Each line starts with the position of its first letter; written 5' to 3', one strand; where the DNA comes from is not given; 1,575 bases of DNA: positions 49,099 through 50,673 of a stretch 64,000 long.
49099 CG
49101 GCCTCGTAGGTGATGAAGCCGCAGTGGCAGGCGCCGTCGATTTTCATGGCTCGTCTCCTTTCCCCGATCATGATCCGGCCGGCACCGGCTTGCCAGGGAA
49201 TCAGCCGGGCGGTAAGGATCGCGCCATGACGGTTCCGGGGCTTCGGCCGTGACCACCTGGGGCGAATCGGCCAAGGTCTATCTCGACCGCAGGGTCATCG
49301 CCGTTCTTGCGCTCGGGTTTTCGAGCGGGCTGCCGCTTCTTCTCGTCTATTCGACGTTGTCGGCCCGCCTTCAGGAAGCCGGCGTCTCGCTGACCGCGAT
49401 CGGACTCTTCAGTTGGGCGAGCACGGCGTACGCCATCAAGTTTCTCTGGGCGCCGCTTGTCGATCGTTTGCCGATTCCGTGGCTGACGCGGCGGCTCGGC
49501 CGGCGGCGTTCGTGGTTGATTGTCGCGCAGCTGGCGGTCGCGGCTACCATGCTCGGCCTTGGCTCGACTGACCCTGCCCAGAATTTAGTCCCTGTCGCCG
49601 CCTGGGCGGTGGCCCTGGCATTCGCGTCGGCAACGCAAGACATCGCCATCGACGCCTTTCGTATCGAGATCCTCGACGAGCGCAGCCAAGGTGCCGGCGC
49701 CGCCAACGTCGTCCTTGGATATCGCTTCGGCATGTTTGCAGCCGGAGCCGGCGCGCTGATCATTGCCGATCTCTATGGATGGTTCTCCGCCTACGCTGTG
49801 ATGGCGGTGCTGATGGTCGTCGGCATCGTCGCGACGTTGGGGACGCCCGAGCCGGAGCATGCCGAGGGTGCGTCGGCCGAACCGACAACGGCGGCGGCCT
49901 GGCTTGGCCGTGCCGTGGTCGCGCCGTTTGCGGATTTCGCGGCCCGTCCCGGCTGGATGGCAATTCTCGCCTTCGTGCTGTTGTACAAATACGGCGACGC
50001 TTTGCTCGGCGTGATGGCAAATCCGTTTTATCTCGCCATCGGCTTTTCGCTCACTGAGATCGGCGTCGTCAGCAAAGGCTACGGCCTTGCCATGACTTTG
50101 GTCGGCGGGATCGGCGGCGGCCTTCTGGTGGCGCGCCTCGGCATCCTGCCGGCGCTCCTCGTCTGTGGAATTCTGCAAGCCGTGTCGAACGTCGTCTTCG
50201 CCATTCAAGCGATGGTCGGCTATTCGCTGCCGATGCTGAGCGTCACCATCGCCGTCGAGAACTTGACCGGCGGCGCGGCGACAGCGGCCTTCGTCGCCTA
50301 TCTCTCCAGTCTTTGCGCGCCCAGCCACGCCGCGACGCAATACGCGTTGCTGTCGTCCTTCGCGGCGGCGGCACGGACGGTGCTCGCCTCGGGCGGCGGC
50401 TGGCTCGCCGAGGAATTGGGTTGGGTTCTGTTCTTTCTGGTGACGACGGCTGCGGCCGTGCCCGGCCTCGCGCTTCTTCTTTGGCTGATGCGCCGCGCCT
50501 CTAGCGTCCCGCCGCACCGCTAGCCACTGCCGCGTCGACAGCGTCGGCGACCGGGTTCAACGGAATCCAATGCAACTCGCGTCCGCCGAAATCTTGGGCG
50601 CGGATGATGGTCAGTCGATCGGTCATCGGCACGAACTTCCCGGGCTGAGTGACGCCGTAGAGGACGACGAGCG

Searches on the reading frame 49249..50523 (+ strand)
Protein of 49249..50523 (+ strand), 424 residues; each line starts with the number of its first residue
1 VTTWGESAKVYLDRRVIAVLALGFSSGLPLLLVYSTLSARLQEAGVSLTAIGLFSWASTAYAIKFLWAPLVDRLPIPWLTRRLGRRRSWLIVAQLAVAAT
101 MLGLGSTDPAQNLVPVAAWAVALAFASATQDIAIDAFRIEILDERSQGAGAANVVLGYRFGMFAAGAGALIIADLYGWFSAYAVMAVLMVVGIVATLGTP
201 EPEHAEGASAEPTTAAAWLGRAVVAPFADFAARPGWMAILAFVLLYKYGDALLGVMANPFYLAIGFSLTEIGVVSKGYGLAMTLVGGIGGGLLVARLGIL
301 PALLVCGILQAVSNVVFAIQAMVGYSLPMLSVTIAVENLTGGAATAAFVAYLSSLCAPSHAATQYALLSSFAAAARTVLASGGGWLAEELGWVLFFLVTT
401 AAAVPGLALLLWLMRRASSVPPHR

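Call 13: search_protein_families(library=pfam, proteins=[window:49249-50523:+])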
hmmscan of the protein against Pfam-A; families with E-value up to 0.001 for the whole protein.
window:49249-50523:+ (424 aa): 3 families
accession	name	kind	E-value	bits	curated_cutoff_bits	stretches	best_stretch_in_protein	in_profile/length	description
PF07690.21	MFS_1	-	5.2e-22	78.7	33.4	2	22-246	4-218/347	Major Facilitator Superfamily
PF13000.13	Acatn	-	6.9e-18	64.9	23.7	2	20-105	6-89/546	Acetyl-coenzyme A transporter 1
PF03092.22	BT1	-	0.0002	20.7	22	0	53-334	30-223/432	BT1 family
